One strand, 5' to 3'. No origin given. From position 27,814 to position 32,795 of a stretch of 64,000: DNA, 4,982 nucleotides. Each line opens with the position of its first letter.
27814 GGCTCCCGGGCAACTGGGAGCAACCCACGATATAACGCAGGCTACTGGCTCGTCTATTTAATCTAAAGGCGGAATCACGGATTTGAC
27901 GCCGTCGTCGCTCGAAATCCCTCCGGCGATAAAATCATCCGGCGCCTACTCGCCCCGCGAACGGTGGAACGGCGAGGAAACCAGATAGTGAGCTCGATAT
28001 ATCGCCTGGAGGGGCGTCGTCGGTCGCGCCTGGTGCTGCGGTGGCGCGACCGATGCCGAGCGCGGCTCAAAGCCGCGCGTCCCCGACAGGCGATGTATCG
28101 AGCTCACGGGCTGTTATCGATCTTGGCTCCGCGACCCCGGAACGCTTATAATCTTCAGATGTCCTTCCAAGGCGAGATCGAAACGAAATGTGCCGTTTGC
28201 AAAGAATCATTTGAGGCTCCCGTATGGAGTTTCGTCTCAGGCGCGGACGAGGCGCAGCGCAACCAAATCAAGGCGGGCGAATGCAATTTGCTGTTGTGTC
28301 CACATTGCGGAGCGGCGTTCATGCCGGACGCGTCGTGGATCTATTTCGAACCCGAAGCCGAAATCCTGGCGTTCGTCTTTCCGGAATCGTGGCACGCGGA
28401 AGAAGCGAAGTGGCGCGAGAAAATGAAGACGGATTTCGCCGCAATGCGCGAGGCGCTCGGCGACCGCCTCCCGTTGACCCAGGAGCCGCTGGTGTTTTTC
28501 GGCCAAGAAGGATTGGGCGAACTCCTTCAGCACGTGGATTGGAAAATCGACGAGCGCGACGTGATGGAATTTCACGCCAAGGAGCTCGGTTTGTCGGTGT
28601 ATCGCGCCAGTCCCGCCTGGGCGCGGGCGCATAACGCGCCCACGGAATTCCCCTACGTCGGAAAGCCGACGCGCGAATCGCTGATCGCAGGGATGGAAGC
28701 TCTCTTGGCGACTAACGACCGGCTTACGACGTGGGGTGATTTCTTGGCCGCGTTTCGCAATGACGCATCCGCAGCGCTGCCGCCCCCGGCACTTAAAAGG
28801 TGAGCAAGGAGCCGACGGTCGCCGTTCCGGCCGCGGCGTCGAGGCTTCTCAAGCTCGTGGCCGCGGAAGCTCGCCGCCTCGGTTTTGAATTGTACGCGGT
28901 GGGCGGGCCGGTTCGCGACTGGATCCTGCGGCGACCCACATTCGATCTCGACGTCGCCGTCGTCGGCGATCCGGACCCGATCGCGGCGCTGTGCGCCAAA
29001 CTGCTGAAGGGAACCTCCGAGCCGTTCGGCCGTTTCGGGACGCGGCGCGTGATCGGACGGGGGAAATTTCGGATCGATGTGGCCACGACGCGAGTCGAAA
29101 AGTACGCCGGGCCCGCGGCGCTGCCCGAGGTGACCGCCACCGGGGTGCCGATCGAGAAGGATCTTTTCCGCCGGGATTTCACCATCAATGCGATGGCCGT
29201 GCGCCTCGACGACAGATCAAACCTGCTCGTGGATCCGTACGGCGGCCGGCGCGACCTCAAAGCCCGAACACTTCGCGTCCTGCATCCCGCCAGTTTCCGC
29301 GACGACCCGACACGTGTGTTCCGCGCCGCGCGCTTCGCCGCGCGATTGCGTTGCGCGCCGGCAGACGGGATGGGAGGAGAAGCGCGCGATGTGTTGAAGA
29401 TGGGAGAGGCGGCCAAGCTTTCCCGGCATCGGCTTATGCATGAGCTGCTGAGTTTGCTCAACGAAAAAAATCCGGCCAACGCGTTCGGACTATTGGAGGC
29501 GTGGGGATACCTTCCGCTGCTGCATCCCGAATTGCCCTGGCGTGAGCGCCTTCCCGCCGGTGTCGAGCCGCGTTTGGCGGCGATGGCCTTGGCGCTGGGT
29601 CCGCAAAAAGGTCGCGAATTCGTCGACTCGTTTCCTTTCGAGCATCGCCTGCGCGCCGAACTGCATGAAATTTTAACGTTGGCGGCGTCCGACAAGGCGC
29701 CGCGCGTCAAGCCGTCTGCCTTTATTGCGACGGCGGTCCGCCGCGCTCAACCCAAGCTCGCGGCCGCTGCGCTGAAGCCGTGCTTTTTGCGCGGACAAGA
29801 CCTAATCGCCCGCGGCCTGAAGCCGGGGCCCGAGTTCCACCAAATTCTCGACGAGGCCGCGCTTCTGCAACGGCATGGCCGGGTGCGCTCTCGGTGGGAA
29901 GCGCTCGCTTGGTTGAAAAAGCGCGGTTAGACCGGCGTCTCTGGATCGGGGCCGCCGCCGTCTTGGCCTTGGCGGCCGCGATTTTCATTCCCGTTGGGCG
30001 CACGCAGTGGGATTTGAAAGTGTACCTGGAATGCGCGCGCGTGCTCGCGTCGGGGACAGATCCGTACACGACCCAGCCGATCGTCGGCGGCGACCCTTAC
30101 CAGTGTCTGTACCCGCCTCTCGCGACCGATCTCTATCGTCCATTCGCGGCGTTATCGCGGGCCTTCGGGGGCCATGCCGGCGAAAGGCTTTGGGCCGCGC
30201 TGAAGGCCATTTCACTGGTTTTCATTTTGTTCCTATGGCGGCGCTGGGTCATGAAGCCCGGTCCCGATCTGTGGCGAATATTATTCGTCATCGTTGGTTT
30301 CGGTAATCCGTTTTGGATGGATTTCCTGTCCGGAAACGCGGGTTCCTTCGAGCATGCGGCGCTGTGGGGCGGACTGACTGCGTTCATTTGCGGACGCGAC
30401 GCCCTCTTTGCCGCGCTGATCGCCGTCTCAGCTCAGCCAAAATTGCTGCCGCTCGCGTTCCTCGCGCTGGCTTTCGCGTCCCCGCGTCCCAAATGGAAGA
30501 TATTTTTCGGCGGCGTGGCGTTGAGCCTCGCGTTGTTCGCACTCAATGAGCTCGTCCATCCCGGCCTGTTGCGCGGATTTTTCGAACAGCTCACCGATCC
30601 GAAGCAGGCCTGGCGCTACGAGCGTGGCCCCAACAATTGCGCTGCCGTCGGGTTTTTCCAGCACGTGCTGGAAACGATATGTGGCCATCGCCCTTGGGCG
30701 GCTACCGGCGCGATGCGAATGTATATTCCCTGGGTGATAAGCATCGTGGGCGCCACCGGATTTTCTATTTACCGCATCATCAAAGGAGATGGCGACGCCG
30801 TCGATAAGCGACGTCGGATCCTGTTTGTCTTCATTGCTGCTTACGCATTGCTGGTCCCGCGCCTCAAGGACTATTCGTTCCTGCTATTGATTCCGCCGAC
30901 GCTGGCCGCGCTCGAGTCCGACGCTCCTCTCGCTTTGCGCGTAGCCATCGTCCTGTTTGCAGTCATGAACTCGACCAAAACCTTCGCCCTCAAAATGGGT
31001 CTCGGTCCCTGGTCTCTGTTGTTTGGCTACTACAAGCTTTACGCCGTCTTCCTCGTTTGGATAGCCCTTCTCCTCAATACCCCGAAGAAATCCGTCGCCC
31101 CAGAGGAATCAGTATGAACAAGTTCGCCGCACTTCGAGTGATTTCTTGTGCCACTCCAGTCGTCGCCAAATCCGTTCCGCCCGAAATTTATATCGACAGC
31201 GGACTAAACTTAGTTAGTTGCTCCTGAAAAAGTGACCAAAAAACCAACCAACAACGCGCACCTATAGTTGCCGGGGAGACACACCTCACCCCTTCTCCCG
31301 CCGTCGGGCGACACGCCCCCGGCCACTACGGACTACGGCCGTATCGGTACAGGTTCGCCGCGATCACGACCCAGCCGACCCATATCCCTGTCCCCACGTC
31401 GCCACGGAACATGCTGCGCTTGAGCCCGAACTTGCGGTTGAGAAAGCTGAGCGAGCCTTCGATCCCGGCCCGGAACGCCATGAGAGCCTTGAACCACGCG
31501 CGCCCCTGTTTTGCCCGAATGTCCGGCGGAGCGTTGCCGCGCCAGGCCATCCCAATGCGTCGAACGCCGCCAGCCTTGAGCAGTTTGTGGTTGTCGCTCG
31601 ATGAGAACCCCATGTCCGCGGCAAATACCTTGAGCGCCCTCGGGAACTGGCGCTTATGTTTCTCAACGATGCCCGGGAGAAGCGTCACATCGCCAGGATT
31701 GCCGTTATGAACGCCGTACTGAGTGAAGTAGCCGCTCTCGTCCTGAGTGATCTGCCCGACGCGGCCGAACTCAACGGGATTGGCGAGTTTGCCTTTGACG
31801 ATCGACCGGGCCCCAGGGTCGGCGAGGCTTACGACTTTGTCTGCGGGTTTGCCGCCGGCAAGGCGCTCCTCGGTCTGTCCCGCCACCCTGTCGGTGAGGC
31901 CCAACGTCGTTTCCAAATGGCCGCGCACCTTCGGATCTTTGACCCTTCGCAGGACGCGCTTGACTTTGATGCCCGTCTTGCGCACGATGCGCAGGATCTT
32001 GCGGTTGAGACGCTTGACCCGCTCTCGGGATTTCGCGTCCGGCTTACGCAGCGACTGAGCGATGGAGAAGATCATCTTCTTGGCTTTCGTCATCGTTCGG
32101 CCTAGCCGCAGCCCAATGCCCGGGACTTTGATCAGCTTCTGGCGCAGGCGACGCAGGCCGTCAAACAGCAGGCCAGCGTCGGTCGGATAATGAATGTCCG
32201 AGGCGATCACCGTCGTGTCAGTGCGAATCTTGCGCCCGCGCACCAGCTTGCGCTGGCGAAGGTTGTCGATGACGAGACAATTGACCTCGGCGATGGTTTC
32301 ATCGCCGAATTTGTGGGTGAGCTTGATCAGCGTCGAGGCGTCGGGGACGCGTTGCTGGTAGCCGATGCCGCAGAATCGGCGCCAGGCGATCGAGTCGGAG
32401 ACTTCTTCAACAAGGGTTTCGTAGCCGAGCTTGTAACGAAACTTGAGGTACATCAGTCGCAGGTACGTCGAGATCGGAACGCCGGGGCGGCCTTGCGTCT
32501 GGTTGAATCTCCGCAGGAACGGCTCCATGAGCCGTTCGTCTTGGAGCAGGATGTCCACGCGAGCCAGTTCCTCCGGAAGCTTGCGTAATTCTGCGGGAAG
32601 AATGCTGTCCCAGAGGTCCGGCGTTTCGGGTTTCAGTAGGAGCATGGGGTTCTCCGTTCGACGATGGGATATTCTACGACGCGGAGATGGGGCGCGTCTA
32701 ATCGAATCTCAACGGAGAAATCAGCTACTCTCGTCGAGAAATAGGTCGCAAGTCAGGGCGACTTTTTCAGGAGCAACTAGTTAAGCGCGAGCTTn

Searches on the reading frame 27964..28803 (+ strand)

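Call 7: search_protein_families(library=pfam, proteins=[window:27964-28803:+], max_evalue=0.001)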
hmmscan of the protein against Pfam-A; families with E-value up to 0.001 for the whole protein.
window:27964-28803:+ (279 aa): 1 family
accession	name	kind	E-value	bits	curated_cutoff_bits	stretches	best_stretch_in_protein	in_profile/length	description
PF14353.12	CpXC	-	2.6e-12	47.2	25.4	1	75-156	2-84/121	CpXC protein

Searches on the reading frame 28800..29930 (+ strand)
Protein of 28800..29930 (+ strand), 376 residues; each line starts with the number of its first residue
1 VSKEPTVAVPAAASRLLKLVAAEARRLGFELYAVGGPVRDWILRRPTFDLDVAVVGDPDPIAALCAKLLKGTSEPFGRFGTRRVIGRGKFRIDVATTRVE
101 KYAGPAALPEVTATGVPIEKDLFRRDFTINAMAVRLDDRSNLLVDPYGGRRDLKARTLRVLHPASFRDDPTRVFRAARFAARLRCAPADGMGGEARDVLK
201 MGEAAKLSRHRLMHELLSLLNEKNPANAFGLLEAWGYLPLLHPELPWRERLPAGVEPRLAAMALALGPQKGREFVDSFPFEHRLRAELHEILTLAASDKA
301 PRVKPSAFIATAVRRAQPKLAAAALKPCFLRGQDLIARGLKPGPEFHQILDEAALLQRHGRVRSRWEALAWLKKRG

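Call 7: search_protein_families(library=pfam, proteins=[window:28800-29930:+], max_evalue=0.001)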
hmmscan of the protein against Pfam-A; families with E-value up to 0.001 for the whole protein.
window:28800-29930:+ (376 aa): 1 family
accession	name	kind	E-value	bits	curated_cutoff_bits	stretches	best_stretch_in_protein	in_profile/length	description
PF01743.26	PolyA_pol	-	7.3e-25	88.2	23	1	31-159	1-126/126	Poly A polymerase head domain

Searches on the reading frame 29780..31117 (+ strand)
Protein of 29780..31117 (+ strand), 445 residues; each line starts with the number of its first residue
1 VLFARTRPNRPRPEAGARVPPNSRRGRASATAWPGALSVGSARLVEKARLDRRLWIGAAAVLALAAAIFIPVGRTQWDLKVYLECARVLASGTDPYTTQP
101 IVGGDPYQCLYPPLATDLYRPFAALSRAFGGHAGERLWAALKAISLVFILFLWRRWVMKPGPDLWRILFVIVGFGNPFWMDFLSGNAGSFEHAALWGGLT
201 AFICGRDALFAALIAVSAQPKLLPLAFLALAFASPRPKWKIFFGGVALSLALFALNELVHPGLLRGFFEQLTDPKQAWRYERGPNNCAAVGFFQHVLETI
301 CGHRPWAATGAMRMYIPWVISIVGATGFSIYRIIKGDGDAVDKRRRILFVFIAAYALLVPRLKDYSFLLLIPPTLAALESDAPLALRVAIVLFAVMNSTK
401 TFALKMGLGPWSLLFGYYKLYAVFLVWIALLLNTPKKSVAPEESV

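Call 7: search_protein_families(library=pfam, proteins=[window:29780-31117:+], max_evalue=0.001)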
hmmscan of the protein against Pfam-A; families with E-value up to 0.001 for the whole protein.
window:29780-31117:+ (445 aa): 1 family
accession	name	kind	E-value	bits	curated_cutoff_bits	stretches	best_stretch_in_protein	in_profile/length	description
PF09594.16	GT87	-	4.4e-09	36.9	25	1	110-340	2-218/237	Glycosyltransferase family 87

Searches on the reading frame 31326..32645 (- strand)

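Call 7: search_protein_families(library=pfam, proteins=[window:31326-32645:-], max_evalue=0.001)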
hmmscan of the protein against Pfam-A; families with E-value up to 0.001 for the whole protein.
window:31326-32645:- (439 aa): 3 families
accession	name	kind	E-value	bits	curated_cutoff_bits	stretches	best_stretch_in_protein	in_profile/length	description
PF05598.16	DUF772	-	3.7e-14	52.9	23.1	1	52-119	1-68/74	Transposase domain (DUF772)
PF01609.27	DDE_Tnp_1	-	4.2e-08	33.6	23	1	301-432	43-200/200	Transposase DDE domain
PF13751.12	DDE_Tnp_1_6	-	0.00079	20.1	25.1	0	377-435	65-124/125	Transposase DDE domain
